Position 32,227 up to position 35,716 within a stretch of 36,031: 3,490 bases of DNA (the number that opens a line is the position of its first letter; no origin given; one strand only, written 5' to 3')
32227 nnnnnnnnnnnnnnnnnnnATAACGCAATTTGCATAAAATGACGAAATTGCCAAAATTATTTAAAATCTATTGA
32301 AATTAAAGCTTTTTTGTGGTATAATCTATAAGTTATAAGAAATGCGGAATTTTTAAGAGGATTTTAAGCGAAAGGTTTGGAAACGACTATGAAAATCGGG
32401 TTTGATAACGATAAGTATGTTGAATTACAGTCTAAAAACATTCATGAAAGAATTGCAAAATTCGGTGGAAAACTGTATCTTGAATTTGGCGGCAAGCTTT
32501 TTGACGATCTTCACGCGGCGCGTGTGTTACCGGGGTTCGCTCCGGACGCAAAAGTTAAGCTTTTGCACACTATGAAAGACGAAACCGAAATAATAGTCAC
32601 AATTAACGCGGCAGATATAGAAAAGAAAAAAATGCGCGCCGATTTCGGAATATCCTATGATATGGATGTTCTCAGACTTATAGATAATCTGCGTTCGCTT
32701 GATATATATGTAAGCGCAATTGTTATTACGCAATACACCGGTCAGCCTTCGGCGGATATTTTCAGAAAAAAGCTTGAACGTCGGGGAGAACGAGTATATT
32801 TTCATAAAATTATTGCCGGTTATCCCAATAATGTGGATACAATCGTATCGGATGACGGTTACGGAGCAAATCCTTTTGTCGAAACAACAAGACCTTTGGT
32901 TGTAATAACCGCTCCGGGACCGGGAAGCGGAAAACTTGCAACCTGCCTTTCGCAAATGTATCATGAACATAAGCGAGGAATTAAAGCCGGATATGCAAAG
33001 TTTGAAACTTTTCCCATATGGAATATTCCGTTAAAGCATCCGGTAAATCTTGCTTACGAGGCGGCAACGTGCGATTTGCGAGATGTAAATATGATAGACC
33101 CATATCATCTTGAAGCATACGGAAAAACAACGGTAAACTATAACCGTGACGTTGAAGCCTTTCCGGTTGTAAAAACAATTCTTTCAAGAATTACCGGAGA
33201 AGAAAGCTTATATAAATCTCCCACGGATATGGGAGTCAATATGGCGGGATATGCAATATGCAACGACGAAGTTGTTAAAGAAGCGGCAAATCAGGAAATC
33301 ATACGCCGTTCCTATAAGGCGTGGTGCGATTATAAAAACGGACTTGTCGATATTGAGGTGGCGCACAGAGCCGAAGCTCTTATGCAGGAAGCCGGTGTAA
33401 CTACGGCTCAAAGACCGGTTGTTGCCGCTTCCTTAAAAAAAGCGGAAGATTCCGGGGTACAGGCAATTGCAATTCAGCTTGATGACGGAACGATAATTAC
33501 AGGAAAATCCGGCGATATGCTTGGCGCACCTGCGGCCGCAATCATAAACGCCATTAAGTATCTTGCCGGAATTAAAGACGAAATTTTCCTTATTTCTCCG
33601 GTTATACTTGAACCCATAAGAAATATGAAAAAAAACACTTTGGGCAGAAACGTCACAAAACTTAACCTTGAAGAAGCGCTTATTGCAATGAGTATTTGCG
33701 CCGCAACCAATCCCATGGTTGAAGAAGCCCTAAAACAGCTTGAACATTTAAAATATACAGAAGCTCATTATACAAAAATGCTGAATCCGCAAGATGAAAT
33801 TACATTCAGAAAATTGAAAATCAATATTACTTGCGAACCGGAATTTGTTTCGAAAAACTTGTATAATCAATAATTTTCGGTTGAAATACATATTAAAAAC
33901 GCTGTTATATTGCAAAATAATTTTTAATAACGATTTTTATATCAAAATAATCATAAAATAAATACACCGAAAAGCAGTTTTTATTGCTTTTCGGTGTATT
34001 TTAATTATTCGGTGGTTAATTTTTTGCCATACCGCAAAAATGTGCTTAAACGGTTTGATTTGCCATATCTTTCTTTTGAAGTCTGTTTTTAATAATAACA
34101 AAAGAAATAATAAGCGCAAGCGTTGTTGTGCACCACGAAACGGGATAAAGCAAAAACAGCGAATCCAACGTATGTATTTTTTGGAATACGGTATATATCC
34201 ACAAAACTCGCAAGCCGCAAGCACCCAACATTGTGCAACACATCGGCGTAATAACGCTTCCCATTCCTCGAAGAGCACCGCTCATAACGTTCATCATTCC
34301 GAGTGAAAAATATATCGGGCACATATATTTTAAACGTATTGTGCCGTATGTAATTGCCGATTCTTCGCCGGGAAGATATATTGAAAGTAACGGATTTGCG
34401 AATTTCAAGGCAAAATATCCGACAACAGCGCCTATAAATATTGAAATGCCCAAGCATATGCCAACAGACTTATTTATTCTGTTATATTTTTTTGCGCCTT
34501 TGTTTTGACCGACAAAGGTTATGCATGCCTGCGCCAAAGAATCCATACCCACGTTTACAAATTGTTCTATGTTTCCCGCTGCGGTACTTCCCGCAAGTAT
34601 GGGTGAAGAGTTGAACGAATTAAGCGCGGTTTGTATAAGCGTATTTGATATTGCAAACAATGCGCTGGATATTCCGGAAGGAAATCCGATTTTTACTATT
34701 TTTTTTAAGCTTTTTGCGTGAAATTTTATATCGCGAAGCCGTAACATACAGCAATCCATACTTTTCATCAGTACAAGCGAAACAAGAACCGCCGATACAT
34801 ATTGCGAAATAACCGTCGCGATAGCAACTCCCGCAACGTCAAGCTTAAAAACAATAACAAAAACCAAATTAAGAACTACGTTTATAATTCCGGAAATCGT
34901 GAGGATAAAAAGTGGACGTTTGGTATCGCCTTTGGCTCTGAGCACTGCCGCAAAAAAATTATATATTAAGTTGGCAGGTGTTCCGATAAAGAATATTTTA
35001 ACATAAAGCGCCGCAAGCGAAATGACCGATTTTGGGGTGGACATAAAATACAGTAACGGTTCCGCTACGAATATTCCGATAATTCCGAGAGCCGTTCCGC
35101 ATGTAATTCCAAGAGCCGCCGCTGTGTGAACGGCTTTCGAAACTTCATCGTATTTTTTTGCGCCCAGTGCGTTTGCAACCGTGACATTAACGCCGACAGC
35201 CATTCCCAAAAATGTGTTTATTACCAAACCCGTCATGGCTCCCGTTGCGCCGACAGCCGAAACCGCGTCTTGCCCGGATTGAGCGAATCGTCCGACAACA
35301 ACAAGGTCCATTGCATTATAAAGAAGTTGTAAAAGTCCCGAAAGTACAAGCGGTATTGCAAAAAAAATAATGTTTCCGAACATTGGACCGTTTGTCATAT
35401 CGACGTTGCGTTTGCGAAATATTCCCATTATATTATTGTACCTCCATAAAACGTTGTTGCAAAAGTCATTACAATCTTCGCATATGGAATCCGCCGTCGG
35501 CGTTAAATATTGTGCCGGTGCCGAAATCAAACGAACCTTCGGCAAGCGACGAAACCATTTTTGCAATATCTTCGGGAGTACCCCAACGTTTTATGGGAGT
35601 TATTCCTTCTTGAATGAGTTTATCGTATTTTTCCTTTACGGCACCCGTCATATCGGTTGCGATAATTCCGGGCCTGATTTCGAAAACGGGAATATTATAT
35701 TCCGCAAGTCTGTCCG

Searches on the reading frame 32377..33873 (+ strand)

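Call 46: search_protein_families(library=pfam, proteins=[window:32377-33873:+], max_evalue=0.0001)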
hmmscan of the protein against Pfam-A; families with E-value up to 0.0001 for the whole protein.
window:32377-33873:+ (498 aa): 2 families
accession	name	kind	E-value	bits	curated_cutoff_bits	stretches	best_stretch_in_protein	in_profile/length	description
PF08903.17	DUF1846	-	3.1e-174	578.9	27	1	7-339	1-332/333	Domain of unknown function DUF1846, N-terminal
PF20921.3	DUF1846_C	-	1.5e-56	190.8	27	1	345-496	2-153/153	Domain of unknown function DUF1846, C-terminal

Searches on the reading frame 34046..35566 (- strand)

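Call 46: search_protein_families(library=pfam, proteins=[window:34046-35566:-], max_evalue=0.0001)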
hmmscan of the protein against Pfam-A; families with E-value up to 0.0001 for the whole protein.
window:34046-35566:- (506 aa): 1 family
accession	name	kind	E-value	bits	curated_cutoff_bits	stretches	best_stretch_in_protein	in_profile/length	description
PF01554.23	MatE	-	5e-49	166.5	24.9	2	72-234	1-160/161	MatE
